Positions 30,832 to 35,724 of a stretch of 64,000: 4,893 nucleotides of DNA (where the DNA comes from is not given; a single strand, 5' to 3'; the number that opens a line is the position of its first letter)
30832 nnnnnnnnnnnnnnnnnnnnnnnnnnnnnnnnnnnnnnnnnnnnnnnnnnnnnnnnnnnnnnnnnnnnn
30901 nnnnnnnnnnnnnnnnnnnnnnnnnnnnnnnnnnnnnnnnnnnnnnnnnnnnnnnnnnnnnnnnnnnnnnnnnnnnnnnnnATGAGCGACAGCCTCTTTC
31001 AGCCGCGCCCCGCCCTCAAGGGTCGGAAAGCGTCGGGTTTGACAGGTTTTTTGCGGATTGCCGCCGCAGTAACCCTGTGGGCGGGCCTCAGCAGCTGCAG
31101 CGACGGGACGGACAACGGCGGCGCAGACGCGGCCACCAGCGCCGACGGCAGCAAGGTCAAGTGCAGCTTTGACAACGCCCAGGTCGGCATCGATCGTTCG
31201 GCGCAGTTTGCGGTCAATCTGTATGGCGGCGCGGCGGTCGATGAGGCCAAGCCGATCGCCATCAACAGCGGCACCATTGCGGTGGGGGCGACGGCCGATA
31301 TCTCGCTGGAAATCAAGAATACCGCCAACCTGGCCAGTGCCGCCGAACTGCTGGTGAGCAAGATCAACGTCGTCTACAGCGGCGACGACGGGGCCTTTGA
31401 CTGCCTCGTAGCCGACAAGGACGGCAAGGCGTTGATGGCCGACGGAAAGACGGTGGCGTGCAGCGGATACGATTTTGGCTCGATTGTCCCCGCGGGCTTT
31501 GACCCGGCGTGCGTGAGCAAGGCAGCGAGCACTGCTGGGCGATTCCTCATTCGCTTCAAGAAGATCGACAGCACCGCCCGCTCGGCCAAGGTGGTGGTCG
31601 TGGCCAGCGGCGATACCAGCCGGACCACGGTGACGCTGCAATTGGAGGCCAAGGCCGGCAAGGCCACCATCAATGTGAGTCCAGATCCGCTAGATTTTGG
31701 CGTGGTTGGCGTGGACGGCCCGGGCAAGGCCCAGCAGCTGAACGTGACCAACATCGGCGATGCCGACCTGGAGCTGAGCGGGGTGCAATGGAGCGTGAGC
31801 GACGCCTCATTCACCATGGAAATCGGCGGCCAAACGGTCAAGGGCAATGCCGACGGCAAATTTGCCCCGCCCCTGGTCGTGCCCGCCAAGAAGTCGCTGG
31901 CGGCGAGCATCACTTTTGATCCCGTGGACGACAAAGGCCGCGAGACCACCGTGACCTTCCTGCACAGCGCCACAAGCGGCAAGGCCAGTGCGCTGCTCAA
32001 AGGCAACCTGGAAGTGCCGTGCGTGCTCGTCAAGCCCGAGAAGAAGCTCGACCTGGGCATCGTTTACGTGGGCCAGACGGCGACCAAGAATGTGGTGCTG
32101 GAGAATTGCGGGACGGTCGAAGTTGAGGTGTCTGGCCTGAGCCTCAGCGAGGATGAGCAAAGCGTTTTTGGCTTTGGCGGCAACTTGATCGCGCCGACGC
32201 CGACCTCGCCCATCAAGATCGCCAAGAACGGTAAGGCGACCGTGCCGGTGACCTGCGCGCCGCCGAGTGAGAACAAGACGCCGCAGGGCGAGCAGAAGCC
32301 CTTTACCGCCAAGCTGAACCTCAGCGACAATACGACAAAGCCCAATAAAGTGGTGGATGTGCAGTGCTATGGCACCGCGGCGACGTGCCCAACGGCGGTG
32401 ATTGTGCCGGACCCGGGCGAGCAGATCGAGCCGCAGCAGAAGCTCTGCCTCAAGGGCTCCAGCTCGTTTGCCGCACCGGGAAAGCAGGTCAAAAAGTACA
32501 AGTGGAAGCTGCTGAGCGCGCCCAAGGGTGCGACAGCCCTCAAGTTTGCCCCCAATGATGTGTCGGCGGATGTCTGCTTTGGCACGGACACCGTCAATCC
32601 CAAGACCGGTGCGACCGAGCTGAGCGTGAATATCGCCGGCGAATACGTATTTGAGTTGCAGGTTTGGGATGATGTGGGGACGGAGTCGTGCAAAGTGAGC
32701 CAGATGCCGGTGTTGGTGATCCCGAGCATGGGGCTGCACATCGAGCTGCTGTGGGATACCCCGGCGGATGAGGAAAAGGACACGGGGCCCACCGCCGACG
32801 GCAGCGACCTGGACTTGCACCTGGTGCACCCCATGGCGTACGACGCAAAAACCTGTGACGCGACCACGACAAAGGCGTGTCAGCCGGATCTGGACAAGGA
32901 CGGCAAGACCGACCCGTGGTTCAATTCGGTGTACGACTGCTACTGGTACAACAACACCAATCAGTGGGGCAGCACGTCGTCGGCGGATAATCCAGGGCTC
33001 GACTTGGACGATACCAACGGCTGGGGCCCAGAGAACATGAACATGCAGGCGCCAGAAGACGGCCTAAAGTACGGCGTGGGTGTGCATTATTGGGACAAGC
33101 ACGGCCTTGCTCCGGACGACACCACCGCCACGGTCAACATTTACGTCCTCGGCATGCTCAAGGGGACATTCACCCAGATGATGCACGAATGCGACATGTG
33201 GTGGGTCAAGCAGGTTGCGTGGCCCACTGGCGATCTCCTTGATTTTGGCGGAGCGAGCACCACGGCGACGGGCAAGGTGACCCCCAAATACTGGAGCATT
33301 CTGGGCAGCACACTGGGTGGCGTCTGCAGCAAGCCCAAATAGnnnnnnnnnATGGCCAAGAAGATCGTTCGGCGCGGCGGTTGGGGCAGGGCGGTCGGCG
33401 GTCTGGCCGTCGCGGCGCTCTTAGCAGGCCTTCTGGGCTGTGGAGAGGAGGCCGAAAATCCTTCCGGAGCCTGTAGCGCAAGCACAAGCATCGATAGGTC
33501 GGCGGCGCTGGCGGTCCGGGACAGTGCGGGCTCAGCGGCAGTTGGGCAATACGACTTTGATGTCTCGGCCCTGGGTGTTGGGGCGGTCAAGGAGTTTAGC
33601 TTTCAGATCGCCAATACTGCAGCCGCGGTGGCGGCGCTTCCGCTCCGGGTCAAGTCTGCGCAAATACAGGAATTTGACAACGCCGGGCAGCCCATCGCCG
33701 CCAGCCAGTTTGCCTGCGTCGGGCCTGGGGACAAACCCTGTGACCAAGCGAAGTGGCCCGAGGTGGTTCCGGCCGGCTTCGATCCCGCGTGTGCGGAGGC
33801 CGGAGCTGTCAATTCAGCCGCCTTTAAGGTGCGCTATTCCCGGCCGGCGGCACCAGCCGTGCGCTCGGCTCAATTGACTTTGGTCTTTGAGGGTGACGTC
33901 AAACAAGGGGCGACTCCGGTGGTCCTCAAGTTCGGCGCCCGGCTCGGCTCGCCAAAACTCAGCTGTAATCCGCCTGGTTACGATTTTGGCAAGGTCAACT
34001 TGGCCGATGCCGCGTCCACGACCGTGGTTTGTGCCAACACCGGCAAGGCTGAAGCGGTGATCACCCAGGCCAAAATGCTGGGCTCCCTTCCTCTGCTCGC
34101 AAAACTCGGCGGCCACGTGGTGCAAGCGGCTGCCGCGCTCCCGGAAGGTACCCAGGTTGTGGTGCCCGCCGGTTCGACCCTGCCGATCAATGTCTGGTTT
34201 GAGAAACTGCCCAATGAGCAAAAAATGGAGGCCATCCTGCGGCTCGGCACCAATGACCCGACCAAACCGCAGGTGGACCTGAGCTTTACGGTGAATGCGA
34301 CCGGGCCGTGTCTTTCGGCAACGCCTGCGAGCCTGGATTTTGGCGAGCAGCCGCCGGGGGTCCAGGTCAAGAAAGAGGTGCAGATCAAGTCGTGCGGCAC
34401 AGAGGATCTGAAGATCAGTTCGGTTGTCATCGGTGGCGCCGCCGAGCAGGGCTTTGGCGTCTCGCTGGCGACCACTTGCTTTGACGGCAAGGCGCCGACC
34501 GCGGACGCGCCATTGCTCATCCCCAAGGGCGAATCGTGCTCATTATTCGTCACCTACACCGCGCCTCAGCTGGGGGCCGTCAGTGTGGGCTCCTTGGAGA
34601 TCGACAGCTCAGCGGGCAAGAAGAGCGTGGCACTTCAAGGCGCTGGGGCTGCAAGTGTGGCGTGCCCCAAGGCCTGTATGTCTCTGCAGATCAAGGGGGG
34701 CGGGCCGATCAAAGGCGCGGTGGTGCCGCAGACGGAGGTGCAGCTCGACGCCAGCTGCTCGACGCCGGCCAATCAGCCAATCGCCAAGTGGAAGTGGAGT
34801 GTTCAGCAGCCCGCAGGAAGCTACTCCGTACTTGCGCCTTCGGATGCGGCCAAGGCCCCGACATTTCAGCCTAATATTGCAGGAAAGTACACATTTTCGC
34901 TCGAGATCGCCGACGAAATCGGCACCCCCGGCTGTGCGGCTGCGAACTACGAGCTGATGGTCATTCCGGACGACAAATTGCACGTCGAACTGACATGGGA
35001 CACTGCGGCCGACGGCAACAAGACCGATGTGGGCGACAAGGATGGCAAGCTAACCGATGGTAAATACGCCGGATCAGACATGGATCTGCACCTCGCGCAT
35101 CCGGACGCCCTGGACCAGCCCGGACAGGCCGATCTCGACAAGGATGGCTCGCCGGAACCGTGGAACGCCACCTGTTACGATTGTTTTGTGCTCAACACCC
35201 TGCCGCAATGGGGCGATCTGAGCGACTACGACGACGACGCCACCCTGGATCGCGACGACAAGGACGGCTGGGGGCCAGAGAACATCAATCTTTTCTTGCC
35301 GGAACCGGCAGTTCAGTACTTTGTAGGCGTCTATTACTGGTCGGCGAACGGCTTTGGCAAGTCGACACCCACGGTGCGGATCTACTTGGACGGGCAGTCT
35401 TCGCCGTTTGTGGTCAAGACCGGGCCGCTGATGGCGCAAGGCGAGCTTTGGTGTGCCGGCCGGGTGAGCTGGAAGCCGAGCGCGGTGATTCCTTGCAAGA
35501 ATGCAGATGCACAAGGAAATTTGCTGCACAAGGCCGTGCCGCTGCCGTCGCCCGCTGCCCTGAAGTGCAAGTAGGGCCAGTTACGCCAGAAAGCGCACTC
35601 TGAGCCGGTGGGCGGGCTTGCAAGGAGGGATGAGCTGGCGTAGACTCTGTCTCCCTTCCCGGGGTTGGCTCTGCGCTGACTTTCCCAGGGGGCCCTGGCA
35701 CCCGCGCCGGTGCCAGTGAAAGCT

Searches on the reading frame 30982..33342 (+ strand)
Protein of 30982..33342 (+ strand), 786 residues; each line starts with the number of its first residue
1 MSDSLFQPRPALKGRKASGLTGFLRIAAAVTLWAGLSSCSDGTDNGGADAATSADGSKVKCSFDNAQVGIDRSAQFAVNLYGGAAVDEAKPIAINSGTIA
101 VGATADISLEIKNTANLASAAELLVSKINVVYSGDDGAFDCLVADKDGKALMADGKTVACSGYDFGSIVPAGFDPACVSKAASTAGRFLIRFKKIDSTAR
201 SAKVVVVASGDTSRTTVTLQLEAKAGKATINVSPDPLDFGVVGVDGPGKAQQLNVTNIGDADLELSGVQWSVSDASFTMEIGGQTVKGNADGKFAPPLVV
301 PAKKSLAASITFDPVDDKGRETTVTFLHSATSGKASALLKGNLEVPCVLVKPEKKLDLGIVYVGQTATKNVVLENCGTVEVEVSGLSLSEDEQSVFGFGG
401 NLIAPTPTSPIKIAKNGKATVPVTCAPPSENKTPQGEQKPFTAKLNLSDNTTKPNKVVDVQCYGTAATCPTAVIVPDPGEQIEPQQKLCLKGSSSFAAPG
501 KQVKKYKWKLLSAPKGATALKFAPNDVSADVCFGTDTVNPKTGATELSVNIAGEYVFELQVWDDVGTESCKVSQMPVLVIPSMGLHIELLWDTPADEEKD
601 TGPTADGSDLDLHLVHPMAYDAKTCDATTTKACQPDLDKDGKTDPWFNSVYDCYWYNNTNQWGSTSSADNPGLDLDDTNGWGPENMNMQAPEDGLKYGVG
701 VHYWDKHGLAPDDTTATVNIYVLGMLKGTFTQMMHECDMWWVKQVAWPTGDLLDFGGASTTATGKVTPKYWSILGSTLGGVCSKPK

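Call 7: search_protein_families(library=ncbifam, proteins=[window:30982-33342:+], max_evalue=0.001)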
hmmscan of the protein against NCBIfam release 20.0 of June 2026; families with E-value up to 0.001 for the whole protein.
window:30982-33342:+ (786 aa): 1 family
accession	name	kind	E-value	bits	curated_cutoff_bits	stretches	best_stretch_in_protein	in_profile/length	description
NF012200.0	choice_anch_D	domain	2.9e-14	53.5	45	2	348-430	17-92/108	choice-of-anchor D domain-containing protein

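Call 8: search_protein_families(library=pfam, proteins=[window:30982-33342:+], max_evalue=0.001)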
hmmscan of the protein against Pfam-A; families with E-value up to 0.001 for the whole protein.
window:30982-33342:+ (786 aa): 3 families
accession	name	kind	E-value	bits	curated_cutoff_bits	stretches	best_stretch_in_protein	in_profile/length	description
PF22544.2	HYDIN_VesB_CFA65-like_Ig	-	4.1e-08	33.8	25.5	0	229-287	2-59/100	HYDIN/CFA65/VesB-like, Ig-like domain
PF22352.2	K319L-like_PKD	-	1.2e-05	25.6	27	0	483-568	9-75/84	K319L-like, PKD domain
PF22073.2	Cep192_D4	-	0.00042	20.9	35.5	0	354-430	9-83/112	Cep192 domain 4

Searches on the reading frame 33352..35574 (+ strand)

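Call 7: search_protein_families(library=ncbifam, proteins=[window:33352-35574:+], max_evalue=0.001)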
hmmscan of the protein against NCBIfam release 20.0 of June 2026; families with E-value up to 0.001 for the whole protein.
window:33352-35574:+ (740 aa): 2 families
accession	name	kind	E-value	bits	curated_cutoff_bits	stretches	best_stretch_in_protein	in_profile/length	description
NF012200.0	choice_anch_D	domain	4.9e-16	59.2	45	2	313-421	9-105/108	choice-of-anchor D domain-containing protein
NF041425.1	OS_HP2_seleno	subfamily_domain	0.00097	19.4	100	0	516-557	30-71/98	OS_HP2 family (seleno)protein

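Call 8: search_protein_families(library=pfam, proteins=[window:33352-35574:+], max_evalue=0.001)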
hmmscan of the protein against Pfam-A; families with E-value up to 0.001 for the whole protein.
window:33352-35574:+ (740 aa): 4 families
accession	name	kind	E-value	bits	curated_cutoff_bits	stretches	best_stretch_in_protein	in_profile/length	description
PF22073.2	Cep192_D4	-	1.6e-07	32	35.5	1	319-432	2-111/112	Cep192 domain 4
PF22544.2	HYDIN_VesB_CFA65-like_Ig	-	1.6e-07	31.9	25.5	0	201-242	1-42/100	HYDIN/CFA65/VesB-like, Ig-like domain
PF22352.2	K319L-like_PKD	-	6.1e-07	29.8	27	1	458-523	9-72/84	K319L-like, PKD domain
PF07610.17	DUF1573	-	0.0001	22.7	26.1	0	209-241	7-39/98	Protein of unknown function (DUF1573)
